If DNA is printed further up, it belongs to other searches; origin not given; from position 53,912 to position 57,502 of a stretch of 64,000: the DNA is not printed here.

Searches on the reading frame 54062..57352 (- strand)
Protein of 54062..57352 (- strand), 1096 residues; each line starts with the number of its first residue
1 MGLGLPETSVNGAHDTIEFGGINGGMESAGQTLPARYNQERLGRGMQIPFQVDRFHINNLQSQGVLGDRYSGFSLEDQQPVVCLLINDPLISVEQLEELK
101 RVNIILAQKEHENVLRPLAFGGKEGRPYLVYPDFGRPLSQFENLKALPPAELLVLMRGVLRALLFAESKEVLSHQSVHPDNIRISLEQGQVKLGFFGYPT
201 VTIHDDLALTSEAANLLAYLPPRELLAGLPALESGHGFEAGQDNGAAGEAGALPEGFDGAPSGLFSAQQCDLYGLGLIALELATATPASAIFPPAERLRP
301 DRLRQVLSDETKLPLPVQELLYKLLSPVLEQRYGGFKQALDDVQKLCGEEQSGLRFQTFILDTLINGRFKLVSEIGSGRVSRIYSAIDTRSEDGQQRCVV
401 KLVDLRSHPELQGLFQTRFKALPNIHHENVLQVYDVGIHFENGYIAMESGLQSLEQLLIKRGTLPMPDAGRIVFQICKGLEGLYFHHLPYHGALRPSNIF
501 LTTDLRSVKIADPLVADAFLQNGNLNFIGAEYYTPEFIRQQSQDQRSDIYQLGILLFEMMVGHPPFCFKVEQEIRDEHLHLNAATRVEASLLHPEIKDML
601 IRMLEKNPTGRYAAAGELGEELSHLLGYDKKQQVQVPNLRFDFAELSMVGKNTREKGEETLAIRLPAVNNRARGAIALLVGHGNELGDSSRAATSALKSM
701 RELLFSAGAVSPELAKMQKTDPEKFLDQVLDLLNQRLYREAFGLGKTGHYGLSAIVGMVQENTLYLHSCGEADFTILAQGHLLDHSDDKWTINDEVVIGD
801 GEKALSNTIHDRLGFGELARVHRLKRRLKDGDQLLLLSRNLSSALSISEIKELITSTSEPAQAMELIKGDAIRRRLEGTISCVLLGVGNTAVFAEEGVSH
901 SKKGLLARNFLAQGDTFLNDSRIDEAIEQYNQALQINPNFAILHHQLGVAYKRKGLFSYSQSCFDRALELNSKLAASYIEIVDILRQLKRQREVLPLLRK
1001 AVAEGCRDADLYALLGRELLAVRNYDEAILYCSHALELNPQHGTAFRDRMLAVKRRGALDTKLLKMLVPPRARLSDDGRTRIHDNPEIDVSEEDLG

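Call 3: search_protein_families(library=pfam, proteins=[window:54062-57352:-], max_evalue=1)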
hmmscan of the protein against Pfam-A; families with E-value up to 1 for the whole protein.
window:54062-57352:- (1096 aa): 18 families
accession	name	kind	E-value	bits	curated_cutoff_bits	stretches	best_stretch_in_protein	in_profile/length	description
PF00069.31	Pkinase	-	4.9e-35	121.6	31.7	2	370-614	2-254/263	Protein kinase domain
PF07714.23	PK_Tyr_Ser-Thr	-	2.6e-22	79.8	23.1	1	370-611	2-248/258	Protein tyrosine and serine/threonine kinase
PF00515.34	TPR_1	-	9.7e-16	57.3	27.8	3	1009-1042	1-34/34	Tetratricopeptide repeat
PF07719.23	TPR_2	-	5.1e-14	51.6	27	3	1009-1042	1-34/34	Tetratricopeptide repeat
PF13181.12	TPR_8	-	4e-12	45.7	25.7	2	1009-1042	1-34/34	Tetratricopeptide repeat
PF13414.12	TPR_11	-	8.6e-12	45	26.8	1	914-955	1-42/42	TPR repeat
PF13428.12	TPR_14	-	3.4e-07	30.7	23.5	2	1010-1046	2-38/44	Tetratricopeptide repeat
PF13431.12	TPR_17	-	9.8e-07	29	24.4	1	930-955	2-27/34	Tetratricopeptide repeat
PF14559.12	TPR_19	-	3.1e-05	24.7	25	1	921-968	5-52/68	Tetratricopeptide repeat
PF13424.12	TPR_12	-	0.00011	22.7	30.1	1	941-1003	3-73/77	Tetratricopeptide repeat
PF22662.2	Csa3_N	-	0.0098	16.4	27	1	689-735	37-83/120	Csa3 CRISPR-associated Rossmann-like domain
PF13432.12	TPR_16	-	0.012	16.5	32.7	1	911-954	1-44/65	Tetratricopeptide repeat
PF23914.1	TPR_CcmH_CycH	-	0.03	14.6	42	1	998-1043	39-84/158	Cytochrome c-type biogenesis protein H TPR domain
PF13371.12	TPR_9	-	0.04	14.4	35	0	919-972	7-60/73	Tetratricopeptide repeat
PF13176.12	TPR_7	-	0.065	13.8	27.9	0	1012-1040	2-30/36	Tetratricopeptide repeat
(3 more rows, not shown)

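Call 49: search_protein_families(library=padloc, proteins=[window:54062-57352:-], max_evalue=1)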
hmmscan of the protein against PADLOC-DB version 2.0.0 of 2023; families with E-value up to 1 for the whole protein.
window:54062-57352:- (1096 aa): 28 families (the best 25 are shown)
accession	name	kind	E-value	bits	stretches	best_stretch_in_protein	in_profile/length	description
PDLC04053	PD-T4-6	-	9.1e-46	154.7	2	365-640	7-286/311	-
PDLC04138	mad6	-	2.4e-45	153.6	2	365-633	49-321/659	mads_6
PDLC04042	PD-T4-6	-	2.5e-45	153.3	2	363-633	5-280/292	-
PDLC04047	PD-T4-6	-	1.9e-38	130.4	2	363-636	6-283/327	-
PDLC04054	PD-T4-6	-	1e-36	125.1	2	363-622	7-270/347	-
PDLC04060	PD-T4-6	-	1.9e-36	124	2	362-638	3-281/486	-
PDLC04043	PD-T4-6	-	5.4e-35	119.3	2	365-636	13-287/452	-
PDLC04057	PD-T4-6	-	1.1e-33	115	1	361-639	2-284/443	-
PDLC04061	PD-T4-6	-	1.7e-33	114.9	2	361-638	10-296/510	-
PDLC03920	MkoA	-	2e-32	110.5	2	364-631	6-283/1112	-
PDLC04048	PD-T4-6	-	2.8e-32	110.5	2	363-634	6-281/354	-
PDLC04041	PD-T4-6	-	6.2e-32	109.4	2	365-625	26-293/443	-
PDLC04055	PD-T4-6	-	1.2e-27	94.9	2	361-625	64-335/496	-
PDLC04052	PD-T4-6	-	2.5e-24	84.3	2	364-625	6-276/496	-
PDLC04039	PD-T4-6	-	4.1e-24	83.4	2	365-633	13-283/458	-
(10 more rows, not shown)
